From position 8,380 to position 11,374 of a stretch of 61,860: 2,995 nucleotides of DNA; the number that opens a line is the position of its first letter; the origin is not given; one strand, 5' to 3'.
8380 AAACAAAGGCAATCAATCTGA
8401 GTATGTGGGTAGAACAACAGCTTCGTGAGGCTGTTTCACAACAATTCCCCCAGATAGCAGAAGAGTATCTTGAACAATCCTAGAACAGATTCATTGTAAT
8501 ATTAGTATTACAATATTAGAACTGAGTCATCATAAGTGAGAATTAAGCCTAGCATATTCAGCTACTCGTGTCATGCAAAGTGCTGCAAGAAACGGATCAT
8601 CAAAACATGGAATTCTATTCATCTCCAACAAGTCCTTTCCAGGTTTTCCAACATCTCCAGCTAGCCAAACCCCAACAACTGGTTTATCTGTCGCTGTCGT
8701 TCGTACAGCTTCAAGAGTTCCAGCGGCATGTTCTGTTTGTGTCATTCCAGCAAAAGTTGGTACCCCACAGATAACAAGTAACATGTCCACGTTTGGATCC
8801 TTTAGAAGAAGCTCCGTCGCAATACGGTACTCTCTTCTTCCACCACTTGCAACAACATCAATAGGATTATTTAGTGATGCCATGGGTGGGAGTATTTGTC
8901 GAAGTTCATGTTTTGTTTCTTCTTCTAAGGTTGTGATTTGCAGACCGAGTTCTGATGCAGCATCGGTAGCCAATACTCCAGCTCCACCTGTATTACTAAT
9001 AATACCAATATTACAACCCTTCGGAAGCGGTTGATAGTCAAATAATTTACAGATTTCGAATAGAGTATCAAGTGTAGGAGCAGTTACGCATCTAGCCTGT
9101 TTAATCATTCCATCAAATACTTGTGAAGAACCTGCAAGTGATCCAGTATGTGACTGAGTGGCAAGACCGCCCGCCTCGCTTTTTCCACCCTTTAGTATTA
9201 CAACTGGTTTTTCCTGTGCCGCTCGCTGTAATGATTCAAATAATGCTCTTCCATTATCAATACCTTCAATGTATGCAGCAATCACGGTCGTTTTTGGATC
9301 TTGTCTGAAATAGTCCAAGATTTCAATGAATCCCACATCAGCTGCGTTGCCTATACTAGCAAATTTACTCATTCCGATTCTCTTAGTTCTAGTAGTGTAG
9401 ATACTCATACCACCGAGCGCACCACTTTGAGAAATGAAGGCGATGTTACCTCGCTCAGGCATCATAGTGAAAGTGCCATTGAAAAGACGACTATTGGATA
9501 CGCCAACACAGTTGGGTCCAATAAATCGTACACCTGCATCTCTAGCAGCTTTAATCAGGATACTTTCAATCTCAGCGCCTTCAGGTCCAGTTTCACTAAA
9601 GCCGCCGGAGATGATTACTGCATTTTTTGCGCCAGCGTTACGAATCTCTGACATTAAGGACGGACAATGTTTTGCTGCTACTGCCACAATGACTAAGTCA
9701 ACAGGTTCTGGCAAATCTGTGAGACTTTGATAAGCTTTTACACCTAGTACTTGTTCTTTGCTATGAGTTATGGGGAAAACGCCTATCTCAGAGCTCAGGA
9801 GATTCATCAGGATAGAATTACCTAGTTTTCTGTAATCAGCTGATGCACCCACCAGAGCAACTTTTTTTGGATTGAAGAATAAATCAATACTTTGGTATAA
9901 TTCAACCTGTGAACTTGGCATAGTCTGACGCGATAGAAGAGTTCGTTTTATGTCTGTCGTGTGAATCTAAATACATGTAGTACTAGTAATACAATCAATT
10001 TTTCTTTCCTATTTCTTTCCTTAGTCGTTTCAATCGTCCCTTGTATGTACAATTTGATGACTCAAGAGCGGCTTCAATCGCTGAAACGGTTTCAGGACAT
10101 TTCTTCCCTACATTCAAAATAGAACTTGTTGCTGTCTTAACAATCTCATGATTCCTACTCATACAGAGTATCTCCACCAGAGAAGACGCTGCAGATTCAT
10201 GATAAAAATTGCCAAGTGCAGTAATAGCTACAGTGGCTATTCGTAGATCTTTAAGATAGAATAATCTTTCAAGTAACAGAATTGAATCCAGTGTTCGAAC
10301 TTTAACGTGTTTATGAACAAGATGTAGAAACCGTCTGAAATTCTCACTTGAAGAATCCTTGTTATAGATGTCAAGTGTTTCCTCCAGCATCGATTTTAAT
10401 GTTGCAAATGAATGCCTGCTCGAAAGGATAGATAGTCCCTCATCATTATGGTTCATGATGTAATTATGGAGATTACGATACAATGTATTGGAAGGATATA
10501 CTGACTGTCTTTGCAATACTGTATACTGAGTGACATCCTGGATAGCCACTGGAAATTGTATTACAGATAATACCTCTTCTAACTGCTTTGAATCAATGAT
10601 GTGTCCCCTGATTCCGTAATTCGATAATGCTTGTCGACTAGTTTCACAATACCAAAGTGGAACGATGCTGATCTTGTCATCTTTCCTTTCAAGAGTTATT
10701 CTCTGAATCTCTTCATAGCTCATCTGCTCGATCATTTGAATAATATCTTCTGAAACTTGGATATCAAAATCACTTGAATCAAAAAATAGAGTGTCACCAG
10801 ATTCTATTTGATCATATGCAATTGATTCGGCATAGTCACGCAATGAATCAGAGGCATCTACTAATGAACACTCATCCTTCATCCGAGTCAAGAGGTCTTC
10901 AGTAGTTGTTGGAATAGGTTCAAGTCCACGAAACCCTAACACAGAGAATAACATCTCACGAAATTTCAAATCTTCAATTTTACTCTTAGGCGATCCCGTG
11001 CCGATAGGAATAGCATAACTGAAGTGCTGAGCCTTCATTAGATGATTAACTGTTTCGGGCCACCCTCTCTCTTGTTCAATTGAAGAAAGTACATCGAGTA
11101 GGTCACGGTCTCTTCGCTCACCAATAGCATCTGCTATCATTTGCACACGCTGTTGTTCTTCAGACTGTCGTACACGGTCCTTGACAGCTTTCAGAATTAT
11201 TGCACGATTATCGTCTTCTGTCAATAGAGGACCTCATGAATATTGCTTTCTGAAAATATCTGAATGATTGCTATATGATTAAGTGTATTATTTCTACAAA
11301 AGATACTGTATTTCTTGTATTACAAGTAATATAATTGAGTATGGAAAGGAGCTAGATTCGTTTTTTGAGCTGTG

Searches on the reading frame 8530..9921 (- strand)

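Call 45: search_protein_families(library=pfam, proteins=[window:8530-9921:-], max_evalue=0.001)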
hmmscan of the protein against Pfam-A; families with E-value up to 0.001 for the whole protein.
window:8530-9921:- (463 aa): 4 families
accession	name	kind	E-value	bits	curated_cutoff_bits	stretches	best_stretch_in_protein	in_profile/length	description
PF13607.11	Succ_CoA_lig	-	6.5e-48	162.4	27.4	1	157-294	1-138/138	Succinyl-CoA ligase like flavodoxin domain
PF13380.12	CoA_binding_2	-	1.4e-23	83.9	22.8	1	19-143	1-115/116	CoA binding domain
PF19045.5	Ligase_CoA_2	-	3e-13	50.6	23.7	1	307-425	3-121/162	Ligase-CoA domain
PF02629.25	CoA_binding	-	1.2e-07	32.8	22.3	1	17-105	2-95/97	CoA binding domain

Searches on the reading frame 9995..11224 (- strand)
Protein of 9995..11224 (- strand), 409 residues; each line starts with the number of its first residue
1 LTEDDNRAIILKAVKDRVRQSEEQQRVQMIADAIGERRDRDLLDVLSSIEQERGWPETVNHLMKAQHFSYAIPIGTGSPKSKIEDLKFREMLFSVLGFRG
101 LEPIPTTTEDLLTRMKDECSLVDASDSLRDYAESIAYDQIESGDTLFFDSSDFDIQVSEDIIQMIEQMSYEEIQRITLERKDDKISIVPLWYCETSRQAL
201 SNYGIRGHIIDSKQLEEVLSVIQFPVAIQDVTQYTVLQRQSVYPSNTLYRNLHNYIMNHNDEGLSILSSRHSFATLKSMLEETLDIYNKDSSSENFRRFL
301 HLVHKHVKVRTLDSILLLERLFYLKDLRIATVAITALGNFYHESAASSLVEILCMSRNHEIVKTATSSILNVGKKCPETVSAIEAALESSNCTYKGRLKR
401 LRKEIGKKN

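Call 42: search_protein_families(library=pfam, proteins=[window:9995-11224:-], max_evalue=0.1)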
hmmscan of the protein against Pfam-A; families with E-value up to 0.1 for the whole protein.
window:9995-11224:- (409 aa): 1 family
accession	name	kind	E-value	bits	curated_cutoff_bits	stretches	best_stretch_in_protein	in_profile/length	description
PF13646.12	HEAT_2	-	0.00088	20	27.7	0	326-390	13-74/88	HEAT repeats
